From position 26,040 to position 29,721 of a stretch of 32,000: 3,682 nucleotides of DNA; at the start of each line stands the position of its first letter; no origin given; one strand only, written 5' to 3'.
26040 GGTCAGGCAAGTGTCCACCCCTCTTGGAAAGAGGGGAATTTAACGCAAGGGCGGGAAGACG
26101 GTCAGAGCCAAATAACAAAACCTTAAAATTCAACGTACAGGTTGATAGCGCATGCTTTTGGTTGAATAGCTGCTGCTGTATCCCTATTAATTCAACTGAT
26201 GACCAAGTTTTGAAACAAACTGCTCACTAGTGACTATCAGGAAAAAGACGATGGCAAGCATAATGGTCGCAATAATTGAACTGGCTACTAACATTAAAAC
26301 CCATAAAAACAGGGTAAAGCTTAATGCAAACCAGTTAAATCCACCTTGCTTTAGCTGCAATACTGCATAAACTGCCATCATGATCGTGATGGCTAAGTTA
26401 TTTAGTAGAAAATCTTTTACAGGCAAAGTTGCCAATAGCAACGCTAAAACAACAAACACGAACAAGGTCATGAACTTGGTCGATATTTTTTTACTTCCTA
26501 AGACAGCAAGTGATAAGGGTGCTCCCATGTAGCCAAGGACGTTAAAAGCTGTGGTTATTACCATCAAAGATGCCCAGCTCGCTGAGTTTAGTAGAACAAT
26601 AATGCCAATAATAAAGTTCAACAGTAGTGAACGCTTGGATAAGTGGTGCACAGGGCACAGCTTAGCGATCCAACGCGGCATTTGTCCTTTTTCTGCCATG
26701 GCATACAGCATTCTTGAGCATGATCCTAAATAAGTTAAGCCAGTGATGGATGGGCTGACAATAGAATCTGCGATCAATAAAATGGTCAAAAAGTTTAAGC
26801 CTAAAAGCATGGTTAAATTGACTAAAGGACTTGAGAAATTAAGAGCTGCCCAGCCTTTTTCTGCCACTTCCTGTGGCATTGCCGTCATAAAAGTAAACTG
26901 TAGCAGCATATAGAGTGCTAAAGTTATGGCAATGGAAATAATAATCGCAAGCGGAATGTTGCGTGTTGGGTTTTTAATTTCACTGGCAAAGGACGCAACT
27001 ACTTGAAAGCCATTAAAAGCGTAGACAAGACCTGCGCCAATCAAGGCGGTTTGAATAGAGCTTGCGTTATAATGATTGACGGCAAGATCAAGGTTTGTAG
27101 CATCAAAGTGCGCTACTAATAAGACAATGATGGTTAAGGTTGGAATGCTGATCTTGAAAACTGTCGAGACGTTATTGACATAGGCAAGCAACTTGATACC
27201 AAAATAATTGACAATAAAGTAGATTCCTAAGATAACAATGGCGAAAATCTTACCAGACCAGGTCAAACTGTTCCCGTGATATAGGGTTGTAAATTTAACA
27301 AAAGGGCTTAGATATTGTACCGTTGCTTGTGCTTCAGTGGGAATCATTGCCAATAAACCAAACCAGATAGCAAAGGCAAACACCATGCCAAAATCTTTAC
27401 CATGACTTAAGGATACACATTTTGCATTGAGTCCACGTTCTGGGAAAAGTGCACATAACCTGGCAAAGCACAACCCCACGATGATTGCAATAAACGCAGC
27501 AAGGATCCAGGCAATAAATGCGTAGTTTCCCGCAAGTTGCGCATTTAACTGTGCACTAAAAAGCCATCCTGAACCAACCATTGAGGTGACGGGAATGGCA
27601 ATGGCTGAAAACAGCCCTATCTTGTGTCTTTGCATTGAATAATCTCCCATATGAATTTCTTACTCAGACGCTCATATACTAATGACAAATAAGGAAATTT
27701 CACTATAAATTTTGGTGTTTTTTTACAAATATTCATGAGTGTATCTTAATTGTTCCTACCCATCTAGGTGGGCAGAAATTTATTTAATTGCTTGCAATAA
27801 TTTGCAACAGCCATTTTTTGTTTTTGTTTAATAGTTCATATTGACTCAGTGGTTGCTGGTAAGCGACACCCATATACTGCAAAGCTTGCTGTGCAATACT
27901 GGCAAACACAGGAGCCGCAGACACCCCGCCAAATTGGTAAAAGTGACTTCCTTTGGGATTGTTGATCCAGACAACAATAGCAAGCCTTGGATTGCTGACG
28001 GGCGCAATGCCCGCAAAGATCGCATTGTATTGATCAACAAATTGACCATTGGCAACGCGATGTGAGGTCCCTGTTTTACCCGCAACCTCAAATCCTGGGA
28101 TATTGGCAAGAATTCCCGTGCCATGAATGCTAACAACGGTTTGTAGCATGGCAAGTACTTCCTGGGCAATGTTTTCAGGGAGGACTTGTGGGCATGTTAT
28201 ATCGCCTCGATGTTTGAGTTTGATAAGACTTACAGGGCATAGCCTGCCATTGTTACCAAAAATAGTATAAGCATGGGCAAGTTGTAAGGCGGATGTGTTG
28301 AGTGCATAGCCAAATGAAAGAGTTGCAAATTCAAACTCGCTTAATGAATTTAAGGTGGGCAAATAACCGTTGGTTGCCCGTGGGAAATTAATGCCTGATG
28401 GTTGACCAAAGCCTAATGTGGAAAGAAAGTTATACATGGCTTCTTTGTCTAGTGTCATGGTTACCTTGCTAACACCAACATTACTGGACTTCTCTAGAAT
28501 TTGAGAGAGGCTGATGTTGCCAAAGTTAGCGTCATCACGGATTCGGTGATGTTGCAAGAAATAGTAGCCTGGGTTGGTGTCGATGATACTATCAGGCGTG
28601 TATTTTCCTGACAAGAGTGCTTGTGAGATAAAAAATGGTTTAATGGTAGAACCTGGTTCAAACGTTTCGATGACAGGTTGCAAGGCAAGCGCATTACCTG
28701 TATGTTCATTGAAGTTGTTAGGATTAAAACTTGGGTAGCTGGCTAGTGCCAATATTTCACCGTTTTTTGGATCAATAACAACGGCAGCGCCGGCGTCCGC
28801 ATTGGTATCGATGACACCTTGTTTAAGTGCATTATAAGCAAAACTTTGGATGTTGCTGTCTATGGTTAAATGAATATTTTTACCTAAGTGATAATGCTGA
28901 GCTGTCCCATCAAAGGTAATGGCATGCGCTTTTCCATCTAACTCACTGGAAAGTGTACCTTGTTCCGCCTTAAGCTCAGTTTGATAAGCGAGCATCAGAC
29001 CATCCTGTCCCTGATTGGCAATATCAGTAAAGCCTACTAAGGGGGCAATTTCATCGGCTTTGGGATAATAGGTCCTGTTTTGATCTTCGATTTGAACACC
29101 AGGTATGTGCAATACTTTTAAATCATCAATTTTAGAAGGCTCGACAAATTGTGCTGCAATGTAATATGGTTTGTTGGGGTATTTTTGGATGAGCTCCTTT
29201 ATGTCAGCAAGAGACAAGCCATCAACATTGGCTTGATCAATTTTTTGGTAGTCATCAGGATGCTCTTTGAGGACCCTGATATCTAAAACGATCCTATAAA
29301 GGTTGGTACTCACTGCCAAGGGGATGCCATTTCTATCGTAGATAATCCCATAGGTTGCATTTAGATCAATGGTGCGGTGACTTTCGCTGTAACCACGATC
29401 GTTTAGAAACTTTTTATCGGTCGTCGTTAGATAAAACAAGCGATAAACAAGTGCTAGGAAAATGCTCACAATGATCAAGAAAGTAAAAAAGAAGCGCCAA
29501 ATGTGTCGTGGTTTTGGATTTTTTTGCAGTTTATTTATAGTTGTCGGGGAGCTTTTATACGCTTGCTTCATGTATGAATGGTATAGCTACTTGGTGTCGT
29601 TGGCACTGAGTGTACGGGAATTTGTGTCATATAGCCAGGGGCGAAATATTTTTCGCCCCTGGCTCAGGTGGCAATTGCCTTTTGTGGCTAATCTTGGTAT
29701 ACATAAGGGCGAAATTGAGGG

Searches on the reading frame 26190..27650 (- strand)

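Call 50: search_protein_families(library=pfam, proteins=[window:26190-27650:-], max_evalue=0.00001)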
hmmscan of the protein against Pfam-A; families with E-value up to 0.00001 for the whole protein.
window:26190-27650:- (487 aa): 2 families
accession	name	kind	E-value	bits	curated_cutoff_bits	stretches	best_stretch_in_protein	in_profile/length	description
PF13520.12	AA_permease_2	-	3.2e-34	119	27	1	11-402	1-394/427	Amino acid permease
PF00324.27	AA_permease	-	2.4e-24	86.3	24.6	1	22-455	8-450/470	Amino acid permease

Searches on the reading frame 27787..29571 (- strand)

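Call 50: search_protein_families(library=pfam, proteins=[window:27787-29571:-], max_evalue=0.00001)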
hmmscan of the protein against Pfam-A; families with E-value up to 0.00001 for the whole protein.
window:27787-29571:- (595 aa): 2 families
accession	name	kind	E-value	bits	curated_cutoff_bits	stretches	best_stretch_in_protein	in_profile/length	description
PF00905.27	Transpeptidase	-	1.9e-62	211.6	22.1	1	261-560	1-298/299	Penicillin binding protein transpeptidase domain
PF03717.20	PBP_dimer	-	5.7e-08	33.8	24.4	1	71-185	3-126/180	Penicillin-binding Protein dimerisation domain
